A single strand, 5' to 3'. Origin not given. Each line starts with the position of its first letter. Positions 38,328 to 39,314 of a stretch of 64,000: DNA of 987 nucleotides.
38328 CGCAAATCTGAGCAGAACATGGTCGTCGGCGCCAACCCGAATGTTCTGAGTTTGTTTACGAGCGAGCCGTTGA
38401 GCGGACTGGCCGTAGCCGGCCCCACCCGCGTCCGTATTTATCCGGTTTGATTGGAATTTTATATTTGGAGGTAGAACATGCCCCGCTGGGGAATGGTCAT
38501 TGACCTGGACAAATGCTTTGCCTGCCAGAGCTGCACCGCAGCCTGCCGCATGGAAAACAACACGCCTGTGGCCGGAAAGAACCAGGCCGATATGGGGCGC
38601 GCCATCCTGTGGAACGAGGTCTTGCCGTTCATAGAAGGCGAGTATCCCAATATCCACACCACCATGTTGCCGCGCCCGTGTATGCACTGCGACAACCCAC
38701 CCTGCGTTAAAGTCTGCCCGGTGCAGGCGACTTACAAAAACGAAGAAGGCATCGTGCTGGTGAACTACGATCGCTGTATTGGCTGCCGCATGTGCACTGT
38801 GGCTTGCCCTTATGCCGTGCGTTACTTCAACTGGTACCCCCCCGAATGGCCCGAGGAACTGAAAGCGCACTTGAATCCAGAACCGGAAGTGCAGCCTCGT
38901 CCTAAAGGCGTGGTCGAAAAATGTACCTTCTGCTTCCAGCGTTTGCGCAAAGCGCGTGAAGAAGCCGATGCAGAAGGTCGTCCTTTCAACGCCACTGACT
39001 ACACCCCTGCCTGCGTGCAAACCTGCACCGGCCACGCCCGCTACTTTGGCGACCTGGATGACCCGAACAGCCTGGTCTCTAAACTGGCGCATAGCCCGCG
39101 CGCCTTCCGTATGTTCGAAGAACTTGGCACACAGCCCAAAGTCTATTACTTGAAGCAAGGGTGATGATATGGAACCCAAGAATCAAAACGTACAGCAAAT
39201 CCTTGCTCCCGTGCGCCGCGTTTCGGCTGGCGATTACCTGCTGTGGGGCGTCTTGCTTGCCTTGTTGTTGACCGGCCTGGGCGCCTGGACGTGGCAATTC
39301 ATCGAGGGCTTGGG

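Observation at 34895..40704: Non-canonical respiratory module (diheme cyt c + TAT-Rieske + monoheme cyt c + PsrABC-like Mo/FeS/NrfD + small TM protein) in the position normally held by dsrJOP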

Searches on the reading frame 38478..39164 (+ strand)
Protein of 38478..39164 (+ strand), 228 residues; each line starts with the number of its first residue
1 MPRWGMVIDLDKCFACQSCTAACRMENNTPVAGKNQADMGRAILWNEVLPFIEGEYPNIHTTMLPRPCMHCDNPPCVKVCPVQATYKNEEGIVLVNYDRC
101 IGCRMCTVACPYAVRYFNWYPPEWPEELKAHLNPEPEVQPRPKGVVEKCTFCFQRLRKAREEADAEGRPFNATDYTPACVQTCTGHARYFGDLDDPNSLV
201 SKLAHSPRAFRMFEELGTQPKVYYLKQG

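Call 3: search_protein_families(library=pfam, proteins=[window:38478-39164:+], max_evalue=0.01)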
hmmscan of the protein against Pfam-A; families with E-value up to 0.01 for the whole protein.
window:38478-39164:+ (228 aa): 12 families
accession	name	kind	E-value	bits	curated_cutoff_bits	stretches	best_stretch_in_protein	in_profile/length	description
PF13247.11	Fer4_11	-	1.5e-18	67.3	26.2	1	61-119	3-63/100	4Fe-4S dicluster domain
PF12838.12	Fer4_7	-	2.5e-11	44.3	27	3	68-113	2-51/52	4Fe-4S dicluster domain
PF13237.11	Fer4_10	-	9.2e-11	42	25.5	3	65-111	6-53/53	4Fe-4S dicluster domain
PF12797.12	Fer4_2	-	5.2e-10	39.1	24.5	2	92-112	2-22/22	4Fe-4S binding domain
PF13534.11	Fer4_17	-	7e-08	33.3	22.2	1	99-152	1-49/61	4Fe-4S dicluster domain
PF13187.11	Fer4_9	-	1.8e-07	31.5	27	2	68-112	2-49/52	4Fe-4S dicluster domain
PF12837.12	Fer4_6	-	7.4e-07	29.3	25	1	92-114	1-23/24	4Fe-4S binding domain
PF00037.32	Fer4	-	9.8e-07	28.8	21.1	1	94-113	2-21/24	4Fe-4S binding domain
PF13183.11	Fer4_8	-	1.3e-05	26.1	27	1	10-83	2-67/68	4Fe-4S dicluster domain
PF14697.11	Fer4_21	-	6.8e-05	23.4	35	1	67-112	7-53/59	4Fe-4S dicluster domain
PF12800.12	Fer4_4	-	0.0001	22.8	24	1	98-112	2-16/17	4Fe-4S binding domain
PF25160.1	LdpA_Fe-S-bd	-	0.00016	21.9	27.6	1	71-113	5-41/49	LdpA Fe-S cluster-binding domain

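Call 4: search_protein_families(library=ncbifam, proteins=[window:38478-39164:+], max_evalue=0.01)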
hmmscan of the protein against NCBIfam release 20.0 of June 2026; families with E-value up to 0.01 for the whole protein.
window:38478-39164:+ (228 aa): 56 families (the best 25 are shown)
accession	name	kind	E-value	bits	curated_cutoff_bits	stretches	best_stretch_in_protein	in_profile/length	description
NF041782.1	mnquin_red_QrcC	equivalog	2e-79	266.6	400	1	4-226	1-226/239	menaquinone reductase iron-sulfur cluster-binding subunit QrcC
NF045797.1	DsrO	equivalog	1e-56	192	200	1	3-225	43-234/235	sulfate reduction electron transfer complex DsrMKJOP subunit DsrO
NF041715.1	arsenate_red_ArrB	equivalog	4.8e-47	160.5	450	2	3-122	2-111/233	arsenate respiratory reductase iron-sulfur subunit ArrB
NF011569.0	PRK14993.1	equivalog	3.4e-43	147.9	416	2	3-118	43-150/244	tetrathionate reductase subunit TtrB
TIGR03149.1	cyt_nit_nrfC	equivalog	5e-38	130.7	377.6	2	3-118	38-145/225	cytochrome c nitrite reductase Fe-S protein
TIGR03478.1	DMSO_red_II_bet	subfamily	6.6e-33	114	480.7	3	53-118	116-182/321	DMSO reductase family type II enzyme, iron-sulfur subunit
TIGR02951.1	DMSO_dmsB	equivalog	6.5e-25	88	214.1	1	4-118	2-115/161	DMSO/selenate family reductase complex B subunit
NF042979.1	EthbenzDh_ebdB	equivalog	2.7e-24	85.7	740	2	53-118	138-204/354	ethylbenzene dehydrogenase subunit beta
NF038355.1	FDH3_beta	equivalog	7.5e-24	84.8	240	1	6-197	5-168/180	formate dehydrogenase FDH3 subunit beta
NF008134.0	PRK10882.1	equivalog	1.6e-22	80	263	1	66-193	111-208/329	hydrogenase 2 operon protein HybA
TIGR01660.1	narH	equivalog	7.4e-22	77.4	524.05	1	49-120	164-236/492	nitrate reductase subunit beta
NF045715.1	sulf_resp_HmcB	equivalog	6.8e-17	61.5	420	1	5-195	38-200/307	sulfate respiration complex iron-sulfur protein HmcB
NF007658.0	PRK10330.1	equivalog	5.9e-16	58.5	260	1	6-114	5-103/181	electron transport protein HydN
TIGR01582.1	FDH-beta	equivalog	1e-14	54.3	334.7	1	6-115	24-141/283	formate dehydrogenase subunit beta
NF007382.0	PRK09898.1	equivalog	2.6e-14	53.3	213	1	6-114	61-170/208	ferredoxin-like protein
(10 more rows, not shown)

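Call 11: search_solved_structures(query=window:38478-39164:+, max_evalue=1e-10)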
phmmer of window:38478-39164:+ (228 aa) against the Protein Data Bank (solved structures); distinct sequences matched with E-value up to 1e-10: 18.
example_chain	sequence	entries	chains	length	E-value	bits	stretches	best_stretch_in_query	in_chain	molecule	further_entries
6f0k_B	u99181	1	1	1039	4.9e-55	190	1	3-226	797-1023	Fe-S-cluster-containing hydrogenase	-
6lod_B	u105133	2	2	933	8.6e-45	156.4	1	3-226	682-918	Fe-S-cluster-containing hydrogenase components 1-like protein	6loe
8k9e_B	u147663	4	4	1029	5.3e-43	150.6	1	3-226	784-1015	Fe-S-cluster-containing hydrogenase components 1-like protein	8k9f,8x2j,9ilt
6btm_B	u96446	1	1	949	9.5e-43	149.7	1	31-224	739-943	Alternative Complex III subunit B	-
6cz7_B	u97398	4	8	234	3.6e-42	147.8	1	3-127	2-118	4Fe-4S ferredoxin, iron-sulfur binding domain protein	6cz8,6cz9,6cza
2vpw_B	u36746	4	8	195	4.7e-38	134.4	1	1-117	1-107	NRFC PROTEIN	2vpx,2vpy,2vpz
4ydd_B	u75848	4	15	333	4.3e-27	98.5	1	53-118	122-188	DMSO reductase family type II enzyme, iron-sulfur subunit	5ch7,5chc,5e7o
2ivf_B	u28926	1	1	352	1.1e-24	90.6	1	53-118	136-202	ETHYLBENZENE DEHYDROGENASE BETA-SUBUNIT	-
1q16_B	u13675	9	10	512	1.2e-20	77.3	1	54-120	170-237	Respiratory nitrate reductase 1 beta chain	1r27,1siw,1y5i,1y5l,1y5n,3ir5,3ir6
1y4z_B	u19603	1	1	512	5.6e-20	75.2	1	54-120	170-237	Respiratory nitrate reductase 1 beta chain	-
7b04_A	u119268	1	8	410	6.2e-20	75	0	63-114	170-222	Nitrite oxidoreductase subunit B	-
3egw_B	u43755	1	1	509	7.7e-20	74.7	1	54-120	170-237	Respiratory nitrate reductase 1 beta chain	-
4v4c_B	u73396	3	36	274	2.9e-17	66.3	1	2-157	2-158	Pyrogallol hydroxytransferase small subunit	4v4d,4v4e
9vap_B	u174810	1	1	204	2.2e-15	60.1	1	7-197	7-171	4Fe-4S dicluster domain-containing protein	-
7qv7_A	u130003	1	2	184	2.4e-13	53.4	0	7-153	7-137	Hydrogen dependent carbon dioxide reductase subunit HycB3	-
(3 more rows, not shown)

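Call 30: search_solved_structures(query=window:38478-39164:+, max_evalue=1e-35, show_alignments=5)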
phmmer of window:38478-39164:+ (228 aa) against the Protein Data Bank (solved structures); distinct sequences matched with E-value up to 1e-35: 6.
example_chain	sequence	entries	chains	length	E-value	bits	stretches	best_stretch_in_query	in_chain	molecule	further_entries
6f0k_B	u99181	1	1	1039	4.9e-55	190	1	3-226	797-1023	Fe-S-cluster-containing hydrogenase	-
6lod_B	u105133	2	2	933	8.6e-45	156.4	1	3-226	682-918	Fe-S-cluster-containing hydrogenase components 1-like protein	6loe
8k9e_B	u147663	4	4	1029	5.3e-43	150.6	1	3-226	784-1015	Fe-S-cluster-containing hydrogenase components 1-like protein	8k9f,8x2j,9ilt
6btm_B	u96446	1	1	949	9.5e-43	149.7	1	31-224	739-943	Alternative Complex III subunit B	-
6cz7_B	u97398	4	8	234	3.6e-42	147.8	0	3-127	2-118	4Fe-4S ferredoxin, iron-sulfur binding domain protein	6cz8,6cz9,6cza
2vpw_B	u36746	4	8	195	4.7e-38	134.4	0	1-117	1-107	NRFC PROTEIN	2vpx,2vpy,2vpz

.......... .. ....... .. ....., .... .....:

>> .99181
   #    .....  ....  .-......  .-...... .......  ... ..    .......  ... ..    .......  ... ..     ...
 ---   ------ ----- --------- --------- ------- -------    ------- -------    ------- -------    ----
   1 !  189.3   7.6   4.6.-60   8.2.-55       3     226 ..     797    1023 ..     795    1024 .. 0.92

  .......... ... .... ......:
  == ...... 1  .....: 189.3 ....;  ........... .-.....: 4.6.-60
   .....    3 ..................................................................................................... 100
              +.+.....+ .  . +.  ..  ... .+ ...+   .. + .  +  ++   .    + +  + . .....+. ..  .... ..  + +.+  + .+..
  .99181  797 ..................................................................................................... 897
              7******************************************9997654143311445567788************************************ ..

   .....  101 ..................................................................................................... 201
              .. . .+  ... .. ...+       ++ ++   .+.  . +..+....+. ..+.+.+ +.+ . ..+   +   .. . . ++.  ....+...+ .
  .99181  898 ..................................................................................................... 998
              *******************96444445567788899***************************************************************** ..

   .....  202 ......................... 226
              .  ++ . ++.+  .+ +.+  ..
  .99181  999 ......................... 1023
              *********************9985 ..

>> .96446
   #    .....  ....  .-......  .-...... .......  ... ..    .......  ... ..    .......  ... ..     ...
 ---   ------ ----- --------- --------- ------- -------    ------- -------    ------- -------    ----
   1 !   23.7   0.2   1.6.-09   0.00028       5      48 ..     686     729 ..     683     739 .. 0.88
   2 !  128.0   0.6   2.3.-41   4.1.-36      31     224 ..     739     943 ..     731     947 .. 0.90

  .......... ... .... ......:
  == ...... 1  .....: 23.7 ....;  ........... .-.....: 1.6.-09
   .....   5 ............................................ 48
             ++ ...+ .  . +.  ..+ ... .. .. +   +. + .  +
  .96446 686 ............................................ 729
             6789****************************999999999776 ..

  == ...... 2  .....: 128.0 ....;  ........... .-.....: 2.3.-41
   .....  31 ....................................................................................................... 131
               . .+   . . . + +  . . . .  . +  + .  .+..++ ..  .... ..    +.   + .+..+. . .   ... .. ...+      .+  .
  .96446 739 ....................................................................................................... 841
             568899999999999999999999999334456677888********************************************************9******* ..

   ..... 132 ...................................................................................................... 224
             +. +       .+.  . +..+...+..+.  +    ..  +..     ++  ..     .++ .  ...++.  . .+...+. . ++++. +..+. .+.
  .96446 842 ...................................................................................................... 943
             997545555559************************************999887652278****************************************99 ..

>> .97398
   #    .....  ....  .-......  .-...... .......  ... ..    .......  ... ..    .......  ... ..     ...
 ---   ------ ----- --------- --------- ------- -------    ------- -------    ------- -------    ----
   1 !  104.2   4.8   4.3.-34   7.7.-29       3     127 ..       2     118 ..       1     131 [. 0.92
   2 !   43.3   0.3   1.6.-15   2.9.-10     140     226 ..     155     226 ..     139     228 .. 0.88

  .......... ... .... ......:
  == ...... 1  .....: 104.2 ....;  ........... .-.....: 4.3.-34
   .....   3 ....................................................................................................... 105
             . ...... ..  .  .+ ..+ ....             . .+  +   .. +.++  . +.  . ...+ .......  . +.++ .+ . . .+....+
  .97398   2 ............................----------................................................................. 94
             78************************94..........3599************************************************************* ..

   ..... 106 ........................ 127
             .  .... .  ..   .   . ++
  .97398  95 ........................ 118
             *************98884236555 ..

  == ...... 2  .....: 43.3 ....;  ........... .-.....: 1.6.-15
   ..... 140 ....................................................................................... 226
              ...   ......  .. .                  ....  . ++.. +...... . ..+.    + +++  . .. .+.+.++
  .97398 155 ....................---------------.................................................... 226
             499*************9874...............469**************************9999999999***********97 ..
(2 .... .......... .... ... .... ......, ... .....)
